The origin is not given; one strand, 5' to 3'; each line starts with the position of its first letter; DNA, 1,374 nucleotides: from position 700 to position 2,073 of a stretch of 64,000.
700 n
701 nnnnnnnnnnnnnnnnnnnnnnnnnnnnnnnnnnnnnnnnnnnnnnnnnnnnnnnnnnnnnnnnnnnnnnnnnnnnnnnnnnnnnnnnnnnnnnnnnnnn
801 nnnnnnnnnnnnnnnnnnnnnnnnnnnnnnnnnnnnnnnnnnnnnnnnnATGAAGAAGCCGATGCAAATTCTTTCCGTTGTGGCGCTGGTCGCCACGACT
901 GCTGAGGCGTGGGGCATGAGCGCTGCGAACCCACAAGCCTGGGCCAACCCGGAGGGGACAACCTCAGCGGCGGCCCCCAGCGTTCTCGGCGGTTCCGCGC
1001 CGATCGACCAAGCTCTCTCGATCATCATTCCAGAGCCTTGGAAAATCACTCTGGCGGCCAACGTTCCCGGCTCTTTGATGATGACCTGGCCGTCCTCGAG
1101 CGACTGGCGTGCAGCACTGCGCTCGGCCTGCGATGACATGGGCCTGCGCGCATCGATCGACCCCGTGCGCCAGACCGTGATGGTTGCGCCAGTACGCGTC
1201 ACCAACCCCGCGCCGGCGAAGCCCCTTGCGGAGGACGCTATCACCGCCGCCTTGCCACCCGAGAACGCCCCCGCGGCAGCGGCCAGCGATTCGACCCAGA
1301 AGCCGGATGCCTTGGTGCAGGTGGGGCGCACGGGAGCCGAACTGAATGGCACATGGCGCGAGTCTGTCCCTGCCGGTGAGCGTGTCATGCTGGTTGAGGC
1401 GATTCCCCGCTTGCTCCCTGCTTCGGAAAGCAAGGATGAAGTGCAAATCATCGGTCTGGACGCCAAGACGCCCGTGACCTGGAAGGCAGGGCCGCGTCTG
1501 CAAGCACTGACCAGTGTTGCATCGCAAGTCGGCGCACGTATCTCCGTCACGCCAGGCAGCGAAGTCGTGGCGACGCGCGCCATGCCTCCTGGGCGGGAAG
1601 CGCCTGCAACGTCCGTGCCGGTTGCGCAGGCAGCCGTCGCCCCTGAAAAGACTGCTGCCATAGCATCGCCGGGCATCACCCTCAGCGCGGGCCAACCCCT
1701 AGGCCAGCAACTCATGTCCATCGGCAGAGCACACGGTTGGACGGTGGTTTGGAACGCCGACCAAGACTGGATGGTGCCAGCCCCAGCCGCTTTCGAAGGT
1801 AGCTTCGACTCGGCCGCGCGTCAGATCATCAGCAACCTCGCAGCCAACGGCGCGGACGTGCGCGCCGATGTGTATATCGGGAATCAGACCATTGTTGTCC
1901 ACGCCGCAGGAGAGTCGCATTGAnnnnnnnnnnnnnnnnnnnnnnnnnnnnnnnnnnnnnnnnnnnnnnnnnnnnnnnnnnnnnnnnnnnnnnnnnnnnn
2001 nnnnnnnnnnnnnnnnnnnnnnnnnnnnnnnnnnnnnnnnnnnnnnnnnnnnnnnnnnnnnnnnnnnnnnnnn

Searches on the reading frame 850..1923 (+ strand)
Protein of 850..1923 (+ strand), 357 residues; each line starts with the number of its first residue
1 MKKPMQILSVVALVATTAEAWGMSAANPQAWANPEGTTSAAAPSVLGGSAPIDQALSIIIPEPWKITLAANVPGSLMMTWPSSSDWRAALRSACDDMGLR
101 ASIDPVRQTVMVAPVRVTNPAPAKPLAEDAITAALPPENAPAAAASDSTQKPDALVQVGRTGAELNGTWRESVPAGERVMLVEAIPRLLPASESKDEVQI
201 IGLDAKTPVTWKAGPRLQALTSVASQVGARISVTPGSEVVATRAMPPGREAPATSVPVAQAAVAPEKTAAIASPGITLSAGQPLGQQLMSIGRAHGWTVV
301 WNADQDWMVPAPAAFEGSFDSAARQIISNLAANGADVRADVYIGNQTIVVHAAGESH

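Call 22: search_protein_families(library=pfam, proteins=[window:850-1923:+], max_evalue=0.001)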
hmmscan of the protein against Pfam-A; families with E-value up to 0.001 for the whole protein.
window:850-1923:+ (357 aa): 1 family
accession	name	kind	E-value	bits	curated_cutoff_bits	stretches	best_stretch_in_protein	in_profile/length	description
PF10671.14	TcpQ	-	2e-20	73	27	1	278-351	5-78/80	Toxin co-regulated pilus biosynthesis protein Q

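Call 68: find_encoding_contigs(protein=window:850-1923:+, flank=10000, max_places=2)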
Protein window:850-1923:+ (357 aa): 24 contigs read that carry it; 2 places shown.
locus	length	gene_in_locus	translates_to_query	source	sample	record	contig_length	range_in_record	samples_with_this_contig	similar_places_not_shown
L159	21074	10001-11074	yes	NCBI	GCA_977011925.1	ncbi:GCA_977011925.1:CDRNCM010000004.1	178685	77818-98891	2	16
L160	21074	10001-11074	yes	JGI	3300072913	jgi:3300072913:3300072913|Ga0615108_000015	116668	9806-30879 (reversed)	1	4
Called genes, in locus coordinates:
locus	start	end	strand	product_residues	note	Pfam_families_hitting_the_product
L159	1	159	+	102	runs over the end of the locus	-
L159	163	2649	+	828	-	PF27097:VirB4_TrbE_N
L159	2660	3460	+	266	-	-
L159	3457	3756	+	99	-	-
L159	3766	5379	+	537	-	PF04610:TrbL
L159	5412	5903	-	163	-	-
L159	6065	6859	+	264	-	PF04335:VirB8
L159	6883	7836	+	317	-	PF03524:CagX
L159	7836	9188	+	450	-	PF03743:TrbI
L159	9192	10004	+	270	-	-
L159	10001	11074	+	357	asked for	PF10671:TcpQ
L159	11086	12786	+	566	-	PF07655:Secretin_N_2 (weak), PF00263:Secretin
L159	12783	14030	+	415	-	PF06864:PAP_PilO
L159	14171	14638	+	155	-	-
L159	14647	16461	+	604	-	PF00437:T2SSE, PF13191:AAA_16 (faint)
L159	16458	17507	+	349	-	PF00482:T2SSF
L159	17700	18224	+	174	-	-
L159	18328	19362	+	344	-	PF00437:T2SSE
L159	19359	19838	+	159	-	-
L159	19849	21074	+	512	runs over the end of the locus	PF04917:Shufflon_N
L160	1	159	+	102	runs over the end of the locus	-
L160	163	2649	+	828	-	PF27097:VirB4_TrbE_N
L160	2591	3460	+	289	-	-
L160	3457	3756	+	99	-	-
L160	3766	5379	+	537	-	PF04610:TrbL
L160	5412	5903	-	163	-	-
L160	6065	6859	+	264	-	PF04335:VirB8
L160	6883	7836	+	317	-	PF03524:CagX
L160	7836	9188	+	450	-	PF03743:TrbI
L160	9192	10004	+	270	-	-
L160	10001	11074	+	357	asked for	PF10671:TcpQ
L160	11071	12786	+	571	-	PF07655:Secretin_N_2 (weak), PF00263:Secretin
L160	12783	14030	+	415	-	PF06864:PAP_PilO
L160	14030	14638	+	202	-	-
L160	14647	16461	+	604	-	PF00437:T2SSE, PF13191:AAA_16 (faint)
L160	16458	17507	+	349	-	PF00482:T2SSF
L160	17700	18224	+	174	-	-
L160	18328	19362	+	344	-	PF00437:T2SSE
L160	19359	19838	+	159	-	-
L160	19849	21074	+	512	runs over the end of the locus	PF04917:Shufflon_N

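Call 96: search_protein_families(library=pfam, proteins=[L159:5412-5903:-], max_evalue=0.001)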
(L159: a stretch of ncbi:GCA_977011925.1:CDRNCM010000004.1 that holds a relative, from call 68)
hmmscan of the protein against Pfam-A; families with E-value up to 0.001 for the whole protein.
L159:5412-5903:- (163 aa): 0 families
